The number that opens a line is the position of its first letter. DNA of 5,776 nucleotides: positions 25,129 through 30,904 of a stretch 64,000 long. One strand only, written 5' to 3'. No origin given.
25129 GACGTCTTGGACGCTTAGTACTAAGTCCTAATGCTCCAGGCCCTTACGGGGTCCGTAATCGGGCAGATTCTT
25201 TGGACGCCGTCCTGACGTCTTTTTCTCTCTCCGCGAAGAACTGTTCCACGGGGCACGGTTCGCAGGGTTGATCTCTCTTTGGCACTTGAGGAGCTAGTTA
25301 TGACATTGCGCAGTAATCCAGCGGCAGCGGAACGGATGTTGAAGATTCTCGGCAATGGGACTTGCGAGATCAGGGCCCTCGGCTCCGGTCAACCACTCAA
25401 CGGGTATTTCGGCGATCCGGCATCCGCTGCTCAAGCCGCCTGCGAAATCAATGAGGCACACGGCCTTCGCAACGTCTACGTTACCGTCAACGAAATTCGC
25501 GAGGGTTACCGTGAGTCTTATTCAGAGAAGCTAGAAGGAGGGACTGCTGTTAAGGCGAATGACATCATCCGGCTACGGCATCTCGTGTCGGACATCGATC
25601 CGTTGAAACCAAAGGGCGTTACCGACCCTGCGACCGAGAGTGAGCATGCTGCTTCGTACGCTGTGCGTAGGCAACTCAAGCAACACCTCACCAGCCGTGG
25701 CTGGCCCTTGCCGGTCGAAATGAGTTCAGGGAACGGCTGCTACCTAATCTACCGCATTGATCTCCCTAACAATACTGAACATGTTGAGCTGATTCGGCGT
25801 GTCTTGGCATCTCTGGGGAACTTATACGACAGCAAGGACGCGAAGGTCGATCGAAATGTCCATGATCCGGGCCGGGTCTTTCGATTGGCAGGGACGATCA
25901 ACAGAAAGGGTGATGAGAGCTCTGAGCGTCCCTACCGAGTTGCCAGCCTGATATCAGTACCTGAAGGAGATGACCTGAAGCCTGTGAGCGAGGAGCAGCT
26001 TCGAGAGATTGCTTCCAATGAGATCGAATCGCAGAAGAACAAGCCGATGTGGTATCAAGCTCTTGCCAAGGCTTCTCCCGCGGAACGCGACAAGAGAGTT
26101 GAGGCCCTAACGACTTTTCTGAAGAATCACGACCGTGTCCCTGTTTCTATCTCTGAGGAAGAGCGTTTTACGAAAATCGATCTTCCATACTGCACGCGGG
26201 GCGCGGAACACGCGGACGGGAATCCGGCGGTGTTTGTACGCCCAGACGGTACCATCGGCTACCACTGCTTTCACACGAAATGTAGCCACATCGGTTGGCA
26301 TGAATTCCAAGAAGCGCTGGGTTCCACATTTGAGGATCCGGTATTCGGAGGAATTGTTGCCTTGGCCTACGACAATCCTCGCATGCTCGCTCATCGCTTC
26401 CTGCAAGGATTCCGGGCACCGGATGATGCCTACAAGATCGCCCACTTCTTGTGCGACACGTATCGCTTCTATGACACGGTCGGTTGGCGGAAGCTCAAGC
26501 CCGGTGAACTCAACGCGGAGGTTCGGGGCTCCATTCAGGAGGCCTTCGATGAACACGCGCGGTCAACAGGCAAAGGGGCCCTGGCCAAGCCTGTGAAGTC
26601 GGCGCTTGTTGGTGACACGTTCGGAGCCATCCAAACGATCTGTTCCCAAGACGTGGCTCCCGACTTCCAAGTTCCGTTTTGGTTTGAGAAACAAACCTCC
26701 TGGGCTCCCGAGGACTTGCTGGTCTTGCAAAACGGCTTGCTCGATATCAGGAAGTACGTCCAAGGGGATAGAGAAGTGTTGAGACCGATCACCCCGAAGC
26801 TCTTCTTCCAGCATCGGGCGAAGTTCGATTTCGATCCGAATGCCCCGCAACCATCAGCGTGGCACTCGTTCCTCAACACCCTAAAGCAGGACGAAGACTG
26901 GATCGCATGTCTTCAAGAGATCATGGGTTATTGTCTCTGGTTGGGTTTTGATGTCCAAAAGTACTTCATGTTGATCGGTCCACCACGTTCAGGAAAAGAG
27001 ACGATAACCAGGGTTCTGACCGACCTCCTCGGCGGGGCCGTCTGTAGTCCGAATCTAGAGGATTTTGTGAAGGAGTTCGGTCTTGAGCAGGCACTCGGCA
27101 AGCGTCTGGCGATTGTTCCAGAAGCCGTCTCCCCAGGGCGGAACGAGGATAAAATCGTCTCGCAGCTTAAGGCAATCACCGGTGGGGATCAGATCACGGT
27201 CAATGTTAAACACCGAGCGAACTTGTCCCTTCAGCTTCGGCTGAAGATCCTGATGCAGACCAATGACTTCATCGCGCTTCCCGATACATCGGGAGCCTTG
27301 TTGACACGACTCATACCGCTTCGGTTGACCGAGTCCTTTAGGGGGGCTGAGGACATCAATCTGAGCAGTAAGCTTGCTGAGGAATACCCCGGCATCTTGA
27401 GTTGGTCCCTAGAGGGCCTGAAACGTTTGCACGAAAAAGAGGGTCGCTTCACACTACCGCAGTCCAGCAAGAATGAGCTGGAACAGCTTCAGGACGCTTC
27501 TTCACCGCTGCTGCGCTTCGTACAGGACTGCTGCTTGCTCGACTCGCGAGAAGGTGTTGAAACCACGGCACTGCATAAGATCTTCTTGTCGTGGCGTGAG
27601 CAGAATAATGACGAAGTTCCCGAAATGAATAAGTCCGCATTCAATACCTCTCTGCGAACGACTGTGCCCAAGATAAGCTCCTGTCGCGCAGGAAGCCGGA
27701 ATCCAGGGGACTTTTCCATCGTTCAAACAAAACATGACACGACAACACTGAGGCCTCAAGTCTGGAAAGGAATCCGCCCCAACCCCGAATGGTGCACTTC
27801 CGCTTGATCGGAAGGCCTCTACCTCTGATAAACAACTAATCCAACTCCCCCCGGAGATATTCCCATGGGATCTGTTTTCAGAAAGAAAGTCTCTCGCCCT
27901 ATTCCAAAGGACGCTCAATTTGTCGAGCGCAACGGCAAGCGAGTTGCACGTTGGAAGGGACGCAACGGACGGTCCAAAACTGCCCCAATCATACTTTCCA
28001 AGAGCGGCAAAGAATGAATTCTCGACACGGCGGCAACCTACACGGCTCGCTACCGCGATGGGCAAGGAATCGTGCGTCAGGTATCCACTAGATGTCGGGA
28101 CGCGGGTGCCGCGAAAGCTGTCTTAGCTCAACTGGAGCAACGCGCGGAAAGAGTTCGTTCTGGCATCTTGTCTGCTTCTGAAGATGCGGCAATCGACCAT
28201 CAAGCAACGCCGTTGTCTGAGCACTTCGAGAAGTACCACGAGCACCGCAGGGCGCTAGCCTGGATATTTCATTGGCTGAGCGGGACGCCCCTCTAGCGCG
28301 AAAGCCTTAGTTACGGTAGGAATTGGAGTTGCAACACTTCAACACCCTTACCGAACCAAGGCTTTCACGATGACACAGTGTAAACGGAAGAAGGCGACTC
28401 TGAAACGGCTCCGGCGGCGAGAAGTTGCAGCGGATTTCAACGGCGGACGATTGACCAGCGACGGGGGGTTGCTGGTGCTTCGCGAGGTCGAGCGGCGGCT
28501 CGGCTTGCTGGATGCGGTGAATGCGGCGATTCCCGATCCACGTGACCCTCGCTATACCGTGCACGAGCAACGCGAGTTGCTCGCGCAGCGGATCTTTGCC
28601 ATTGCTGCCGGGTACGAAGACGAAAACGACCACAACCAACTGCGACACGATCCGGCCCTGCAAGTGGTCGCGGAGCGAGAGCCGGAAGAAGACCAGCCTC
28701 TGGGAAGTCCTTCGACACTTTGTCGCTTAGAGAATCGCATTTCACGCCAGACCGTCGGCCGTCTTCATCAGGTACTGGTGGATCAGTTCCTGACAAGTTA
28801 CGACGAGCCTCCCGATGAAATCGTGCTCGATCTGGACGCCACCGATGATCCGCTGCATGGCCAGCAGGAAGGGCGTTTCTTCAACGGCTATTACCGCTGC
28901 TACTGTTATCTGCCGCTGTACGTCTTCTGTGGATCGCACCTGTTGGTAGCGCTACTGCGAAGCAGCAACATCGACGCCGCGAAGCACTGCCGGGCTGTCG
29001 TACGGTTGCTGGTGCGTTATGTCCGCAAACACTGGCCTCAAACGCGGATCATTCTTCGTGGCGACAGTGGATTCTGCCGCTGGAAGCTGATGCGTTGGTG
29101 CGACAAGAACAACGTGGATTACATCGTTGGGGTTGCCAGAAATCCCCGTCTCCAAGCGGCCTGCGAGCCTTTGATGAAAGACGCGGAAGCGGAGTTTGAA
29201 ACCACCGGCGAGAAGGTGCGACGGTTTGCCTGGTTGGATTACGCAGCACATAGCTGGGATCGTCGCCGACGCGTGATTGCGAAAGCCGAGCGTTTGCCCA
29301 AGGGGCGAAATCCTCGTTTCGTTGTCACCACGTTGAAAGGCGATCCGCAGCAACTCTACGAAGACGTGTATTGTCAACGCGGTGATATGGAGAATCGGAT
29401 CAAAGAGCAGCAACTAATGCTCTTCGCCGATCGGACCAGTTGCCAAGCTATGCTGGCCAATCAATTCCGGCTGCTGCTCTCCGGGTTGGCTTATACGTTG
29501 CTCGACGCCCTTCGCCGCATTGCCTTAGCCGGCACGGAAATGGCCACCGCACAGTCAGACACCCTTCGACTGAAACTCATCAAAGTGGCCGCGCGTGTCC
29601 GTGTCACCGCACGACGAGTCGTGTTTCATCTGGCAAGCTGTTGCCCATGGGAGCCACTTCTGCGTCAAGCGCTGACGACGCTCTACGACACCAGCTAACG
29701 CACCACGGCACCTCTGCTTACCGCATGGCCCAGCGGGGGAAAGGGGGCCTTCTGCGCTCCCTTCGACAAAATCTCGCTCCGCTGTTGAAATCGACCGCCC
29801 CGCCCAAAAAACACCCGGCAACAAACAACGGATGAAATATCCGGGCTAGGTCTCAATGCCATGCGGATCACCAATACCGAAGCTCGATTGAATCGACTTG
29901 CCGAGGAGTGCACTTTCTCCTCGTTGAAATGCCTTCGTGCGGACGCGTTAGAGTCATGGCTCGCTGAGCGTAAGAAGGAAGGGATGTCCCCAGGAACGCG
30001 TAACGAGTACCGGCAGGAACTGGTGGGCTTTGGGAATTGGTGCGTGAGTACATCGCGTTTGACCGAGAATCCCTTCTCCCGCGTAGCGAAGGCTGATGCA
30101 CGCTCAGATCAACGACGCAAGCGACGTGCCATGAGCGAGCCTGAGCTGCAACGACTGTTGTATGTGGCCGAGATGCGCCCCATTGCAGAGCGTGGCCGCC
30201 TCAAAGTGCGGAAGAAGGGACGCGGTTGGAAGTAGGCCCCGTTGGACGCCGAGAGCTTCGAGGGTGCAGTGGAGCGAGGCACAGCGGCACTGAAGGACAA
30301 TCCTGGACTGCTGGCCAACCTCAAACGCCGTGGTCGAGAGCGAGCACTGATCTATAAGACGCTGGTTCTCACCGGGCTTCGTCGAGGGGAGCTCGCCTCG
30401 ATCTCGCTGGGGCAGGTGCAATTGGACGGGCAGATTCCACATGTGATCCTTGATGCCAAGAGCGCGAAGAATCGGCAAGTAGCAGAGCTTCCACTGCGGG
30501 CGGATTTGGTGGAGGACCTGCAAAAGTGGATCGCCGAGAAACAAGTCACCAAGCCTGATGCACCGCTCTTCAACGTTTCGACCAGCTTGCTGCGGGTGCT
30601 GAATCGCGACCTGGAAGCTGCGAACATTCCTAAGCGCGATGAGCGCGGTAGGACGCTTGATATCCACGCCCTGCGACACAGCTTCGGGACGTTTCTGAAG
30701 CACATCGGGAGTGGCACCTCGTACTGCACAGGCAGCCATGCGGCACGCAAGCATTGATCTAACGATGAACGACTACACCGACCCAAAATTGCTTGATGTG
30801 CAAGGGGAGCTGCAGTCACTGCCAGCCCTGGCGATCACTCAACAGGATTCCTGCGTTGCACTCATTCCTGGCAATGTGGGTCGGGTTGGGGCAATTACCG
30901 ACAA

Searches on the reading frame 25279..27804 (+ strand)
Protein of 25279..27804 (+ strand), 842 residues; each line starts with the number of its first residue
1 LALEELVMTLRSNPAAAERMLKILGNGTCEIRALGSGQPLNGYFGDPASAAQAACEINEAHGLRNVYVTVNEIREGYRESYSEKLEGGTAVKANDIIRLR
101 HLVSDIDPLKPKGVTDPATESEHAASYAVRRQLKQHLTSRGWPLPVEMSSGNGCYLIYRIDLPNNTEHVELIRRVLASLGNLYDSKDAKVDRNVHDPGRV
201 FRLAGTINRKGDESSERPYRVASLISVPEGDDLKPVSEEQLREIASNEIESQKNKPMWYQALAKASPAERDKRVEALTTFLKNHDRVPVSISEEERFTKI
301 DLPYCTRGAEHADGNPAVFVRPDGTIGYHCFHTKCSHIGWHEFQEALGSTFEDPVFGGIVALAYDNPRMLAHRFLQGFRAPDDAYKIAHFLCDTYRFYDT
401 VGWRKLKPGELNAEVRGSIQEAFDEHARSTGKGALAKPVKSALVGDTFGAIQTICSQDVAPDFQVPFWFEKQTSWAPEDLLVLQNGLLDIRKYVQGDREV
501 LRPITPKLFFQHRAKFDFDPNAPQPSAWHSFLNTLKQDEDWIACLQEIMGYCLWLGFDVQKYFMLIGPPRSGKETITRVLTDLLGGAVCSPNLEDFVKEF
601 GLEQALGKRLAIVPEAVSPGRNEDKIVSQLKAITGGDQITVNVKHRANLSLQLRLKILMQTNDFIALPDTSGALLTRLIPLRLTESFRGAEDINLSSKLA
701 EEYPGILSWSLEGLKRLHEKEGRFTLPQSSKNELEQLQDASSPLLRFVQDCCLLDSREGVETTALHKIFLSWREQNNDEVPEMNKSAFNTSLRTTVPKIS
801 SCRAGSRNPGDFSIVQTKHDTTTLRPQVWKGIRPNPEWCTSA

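Call 11: search_protein_families(library=pfam, proteins=[window:25279-27804:+], max_evalue=0.001)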
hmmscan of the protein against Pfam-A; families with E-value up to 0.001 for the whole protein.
window:25279-27804:+ (842 aa): 4 families
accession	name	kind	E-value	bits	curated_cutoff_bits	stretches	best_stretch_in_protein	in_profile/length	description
PF19263.5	DUF5906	-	3.5e-13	50.6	27.6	1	565-670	1-109/114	Family of unknown function (DUF5906)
PF00519.23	PPV_E1_C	-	0.00011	21.9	26.5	1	556-685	115-239/289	Papillomavirus helicase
PF03288.22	Pox_D5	-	0.00014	22.6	21.4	1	743-798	5-59/86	Poxvirus D5 protein-like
PF08706.16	D5_N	-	0.00038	21.2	22.4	0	478-534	93-142/145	D5 N terminal like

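Call 77: search_protein_families(library=padloc, proteins=[window:25279-27804:+], max_evalue=0.01)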
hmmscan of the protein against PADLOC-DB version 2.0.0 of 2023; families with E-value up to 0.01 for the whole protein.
window:25279-27804:+ (842 aa): 0 families

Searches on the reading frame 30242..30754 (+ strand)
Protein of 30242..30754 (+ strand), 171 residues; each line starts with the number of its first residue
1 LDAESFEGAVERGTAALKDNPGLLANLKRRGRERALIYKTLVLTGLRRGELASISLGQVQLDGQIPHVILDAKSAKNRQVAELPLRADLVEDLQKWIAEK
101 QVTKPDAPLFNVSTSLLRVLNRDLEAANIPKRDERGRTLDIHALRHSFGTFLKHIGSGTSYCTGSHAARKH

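Call 95: search_protein_families(library=pfam, proteins=[window:30242-30754:+], max_evalue=0.01)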
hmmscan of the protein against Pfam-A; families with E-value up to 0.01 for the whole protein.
window:30242-30754:+ (171 aa): 1 family
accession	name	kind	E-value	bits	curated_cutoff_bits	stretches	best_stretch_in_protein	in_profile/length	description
PF00589.27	Phage_integrase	-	1.8e-09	38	27.1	1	28-153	16-141/172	Phage integrase family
